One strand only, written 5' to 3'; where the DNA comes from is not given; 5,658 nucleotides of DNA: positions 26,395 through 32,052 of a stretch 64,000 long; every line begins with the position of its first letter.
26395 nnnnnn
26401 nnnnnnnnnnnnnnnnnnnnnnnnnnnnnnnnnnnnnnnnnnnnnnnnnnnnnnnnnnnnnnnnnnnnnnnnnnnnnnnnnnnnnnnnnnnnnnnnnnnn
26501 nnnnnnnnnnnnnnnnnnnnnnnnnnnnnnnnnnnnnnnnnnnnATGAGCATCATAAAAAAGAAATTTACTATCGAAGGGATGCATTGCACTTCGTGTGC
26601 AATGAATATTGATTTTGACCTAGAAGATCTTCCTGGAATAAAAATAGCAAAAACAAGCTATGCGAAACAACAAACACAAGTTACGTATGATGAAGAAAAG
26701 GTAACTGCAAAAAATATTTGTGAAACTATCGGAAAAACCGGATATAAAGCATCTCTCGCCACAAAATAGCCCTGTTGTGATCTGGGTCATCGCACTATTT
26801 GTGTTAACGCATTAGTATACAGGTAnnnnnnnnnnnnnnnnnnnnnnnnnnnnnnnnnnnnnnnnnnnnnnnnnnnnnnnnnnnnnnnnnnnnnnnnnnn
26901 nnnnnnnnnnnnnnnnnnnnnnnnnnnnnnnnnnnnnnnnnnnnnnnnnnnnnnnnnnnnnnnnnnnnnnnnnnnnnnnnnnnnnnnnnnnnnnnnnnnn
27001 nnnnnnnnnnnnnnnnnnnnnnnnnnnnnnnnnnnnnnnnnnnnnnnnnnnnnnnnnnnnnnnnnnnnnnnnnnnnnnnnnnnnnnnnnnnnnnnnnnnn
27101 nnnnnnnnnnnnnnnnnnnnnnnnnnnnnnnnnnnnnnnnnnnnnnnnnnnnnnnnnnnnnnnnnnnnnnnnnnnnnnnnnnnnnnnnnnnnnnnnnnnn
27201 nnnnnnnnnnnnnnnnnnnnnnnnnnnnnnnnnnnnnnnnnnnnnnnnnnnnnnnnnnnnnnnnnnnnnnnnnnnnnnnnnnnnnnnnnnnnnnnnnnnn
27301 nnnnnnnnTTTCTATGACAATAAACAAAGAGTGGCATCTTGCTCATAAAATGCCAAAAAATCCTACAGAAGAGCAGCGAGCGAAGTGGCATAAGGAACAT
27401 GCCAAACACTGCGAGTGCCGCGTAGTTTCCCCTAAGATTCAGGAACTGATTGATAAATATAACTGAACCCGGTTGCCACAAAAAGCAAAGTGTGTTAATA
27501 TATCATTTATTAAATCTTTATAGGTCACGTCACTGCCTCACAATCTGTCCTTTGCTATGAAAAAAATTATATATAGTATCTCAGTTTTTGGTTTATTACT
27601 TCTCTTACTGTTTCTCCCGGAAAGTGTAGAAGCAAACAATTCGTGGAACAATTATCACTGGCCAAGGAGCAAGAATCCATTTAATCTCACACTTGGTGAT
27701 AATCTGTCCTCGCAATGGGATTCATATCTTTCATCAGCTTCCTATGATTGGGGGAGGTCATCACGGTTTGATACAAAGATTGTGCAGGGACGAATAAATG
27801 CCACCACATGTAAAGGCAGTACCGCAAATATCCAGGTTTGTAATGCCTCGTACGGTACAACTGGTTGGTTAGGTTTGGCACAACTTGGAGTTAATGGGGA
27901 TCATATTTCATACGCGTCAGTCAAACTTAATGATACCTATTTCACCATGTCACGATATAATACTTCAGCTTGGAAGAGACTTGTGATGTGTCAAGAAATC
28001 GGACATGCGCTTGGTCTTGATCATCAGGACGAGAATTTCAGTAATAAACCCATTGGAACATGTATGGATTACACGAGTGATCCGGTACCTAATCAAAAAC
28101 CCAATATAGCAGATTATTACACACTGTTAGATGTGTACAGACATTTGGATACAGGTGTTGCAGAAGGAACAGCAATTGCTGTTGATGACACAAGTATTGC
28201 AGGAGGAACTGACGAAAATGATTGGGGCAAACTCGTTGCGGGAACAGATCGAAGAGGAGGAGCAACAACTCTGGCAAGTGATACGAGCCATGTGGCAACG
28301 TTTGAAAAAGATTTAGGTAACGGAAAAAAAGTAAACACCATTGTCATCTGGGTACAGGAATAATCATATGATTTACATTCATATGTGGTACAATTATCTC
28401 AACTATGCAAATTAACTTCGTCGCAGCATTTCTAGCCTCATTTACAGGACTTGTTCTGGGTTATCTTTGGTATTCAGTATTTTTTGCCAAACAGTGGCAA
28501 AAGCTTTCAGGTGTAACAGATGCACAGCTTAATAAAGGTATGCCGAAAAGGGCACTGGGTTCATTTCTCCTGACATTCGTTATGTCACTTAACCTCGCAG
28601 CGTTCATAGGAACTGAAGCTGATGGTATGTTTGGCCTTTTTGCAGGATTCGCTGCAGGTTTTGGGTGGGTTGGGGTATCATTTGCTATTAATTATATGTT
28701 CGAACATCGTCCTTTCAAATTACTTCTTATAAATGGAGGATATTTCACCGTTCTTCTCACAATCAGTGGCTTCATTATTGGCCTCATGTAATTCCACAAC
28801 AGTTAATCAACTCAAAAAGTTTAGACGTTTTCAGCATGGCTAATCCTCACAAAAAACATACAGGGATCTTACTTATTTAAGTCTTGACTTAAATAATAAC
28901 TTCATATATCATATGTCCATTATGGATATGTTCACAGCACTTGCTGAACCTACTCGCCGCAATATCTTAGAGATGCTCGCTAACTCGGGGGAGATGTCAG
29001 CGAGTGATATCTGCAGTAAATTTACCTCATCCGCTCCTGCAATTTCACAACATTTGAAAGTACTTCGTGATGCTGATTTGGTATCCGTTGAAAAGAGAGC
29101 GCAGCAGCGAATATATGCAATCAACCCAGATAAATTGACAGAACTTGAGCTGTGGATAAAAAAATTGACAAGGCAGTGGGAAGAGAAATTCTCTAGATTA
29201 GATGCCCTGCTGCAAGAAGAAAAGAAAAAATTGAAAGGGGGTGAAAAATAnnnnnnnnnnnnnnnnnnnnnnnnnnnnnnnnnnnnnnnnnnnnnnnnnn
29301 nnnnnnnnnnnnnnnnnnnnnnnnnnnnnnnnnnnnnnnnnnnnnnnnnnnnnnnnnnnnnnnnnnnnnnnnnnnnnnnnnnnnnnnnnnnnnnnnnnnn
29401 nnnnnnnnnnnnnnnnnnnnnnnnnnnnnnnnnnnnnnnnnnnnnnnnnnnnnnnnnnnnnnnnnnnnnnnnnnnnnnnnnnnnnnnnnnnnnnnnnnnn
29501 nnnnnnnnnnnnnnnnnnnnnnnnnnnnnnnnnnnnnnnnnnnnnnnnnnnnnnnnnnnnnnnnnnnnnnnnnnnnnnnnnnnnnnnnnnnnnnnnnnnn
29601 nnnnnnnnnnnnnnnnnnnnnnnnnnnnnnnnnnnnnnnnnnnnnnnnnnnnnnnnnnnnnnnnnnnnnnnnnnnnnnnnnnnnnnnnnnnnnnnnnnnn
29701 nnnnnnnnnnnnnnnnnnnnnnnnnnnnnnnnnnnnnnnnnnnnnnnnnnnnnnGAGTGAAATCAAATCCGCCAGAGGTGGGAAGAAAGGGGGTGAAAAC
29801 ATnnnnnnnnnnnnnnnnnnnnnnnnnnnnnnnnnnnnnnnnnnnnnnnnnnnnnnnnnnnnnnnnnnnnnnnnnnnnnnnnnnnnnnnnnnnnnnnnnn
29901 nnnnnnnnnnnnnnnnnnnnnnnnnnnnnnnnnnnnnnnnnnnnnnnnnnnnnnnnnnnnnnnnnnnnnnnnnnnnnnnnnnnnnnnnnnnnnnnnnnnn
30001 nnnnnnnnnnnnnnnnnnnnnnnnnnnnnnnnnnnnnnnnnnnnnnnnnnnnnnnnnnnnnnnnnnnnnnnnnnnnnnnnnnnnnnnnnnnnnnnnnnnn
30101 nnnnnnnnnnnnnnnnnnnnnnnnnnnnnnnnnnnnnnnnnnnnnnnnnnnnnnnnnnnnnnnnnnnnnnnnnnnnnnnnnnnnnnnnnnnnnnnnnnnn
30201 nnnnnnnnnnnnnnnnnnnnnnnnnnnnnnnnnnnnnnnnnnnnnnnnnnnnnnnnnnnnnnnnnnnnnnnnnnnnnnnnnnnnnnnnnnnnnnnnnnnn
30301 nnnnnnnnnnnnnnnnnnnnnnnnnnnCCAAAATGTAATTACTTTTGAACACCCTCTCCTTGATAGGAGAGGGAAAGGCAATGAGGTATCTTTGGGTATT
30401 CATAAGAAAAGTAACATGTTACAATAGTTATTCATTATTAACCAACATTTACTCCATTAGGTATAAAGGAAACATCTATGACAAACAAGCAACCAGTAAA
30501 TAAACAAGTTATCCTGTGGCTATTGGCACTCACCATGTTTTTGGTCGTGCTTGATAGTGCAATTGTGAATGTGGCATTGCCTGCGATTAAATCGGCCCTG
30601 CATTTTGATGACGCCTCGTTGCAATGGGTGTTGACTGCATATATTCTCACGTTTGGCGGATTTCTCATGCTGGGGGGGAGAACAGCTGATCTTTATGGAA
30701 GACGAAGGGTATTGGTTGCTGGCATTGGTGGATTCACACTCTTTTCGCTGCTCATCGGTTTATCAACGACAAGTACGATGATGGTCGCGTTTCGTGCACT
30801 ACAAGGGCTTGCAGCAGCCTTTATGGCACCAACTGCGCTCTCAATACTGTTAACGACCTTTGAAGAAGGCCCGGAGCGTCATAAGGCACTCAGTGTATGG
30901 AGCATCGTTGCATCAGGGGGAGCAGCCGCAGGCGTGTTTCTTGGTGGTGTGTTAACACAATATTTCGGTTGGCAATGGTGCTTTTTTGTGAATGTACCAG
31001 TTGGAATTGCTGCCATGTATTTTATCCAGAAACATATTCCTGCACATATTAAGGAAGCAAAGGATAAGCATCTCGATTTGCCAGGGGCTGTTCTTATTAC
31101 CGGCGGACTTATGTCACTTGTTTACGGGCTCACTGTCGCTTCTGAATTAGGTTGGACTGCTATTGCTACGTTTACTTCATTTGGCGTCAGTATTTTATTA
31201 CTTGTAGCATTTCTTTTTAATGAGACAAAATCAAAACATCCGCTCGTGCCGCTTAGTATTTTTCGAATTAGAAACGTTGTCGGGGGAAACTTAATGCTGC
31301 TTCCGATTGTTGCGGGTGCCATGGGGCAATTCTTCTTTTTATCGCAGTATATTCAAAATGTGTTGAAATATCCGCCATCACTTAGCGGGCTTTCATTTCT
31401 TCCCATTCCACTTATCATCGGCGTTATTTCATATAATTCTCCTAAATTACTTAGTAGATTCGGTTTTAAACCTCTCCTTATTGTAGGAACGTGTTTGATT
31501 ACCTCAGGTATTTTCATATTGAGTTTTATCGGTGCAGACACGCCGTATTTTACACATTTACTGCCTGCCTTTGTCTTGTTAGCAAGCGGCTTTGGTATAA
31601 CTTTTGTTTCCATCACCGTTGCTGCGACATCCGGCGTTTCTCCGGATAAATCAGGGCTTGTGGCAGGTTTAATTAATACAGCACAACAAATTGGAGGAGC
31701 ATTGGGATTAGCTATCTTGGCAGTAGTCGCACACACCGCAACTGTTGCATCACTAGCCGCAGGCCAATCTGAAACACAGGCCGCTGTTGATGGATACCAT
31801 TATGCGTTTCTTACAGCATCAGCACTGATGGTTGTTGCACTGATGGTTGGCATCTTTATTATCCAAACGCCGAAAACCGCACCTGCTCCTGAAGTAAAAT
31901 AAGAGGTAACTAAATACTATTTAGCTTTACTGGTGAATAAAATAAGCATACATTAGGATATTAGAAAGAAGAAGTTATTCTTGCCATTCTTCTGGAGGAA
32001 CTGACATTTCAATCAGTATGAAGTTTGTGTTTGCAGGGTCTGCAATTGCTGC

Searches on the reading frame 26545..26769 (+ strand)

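Call 90: search_protein_families(library=pfam, proteins=[window:26545-26769:+], max_evalue=0.00001)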
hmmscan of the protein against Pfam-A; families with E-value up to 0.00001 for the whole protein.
window:26545-26769:+ (74 aa): 1 family
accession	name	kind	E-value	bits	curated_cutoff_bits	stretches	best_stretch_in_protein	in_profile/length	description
PF00403.32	HMA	-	3.9e-14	53.2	24.8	1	8-68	2-62/62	Heavy-metal-associated domain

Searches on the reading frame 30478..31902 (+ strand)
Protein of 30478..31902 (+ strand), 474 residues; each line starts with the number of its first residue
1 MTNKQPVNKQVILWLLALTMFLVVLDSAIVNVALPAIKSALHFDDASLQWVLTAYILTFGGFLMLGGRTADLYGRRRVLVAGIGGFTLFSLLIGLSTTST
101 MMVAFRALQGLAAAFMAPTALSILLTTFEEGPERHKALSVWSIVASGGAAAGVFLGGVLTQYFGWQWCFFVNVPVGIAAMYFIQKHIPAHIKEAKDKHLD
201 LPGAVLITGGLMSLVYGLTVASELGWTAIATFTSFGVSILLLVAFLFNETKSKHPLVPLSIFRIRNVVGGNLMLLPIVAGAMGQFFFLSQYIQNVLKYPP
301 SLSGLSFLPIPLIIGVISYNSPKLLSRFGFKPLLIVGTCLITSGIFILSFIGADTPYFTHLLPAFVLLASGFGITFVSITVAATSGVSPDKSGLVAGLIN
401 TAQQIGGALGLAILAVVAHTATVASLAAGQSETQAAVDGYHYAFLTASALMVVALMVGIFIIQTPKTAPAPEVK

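Call 52: search_protein_families(library=pfam, proteins=[window:30478-31902:+], max_evalue=0.00001)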
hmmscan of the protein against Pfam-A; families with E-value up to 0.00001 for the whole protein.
window:30478-31902:+ (474 aa): 1 family
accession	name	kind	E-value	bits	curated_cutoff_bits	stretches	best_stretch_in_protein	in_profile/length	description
PF07690.21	MFS_1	-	2e-51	175.4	33.4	1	16-410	1-346/347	Major Facilitator Superfamily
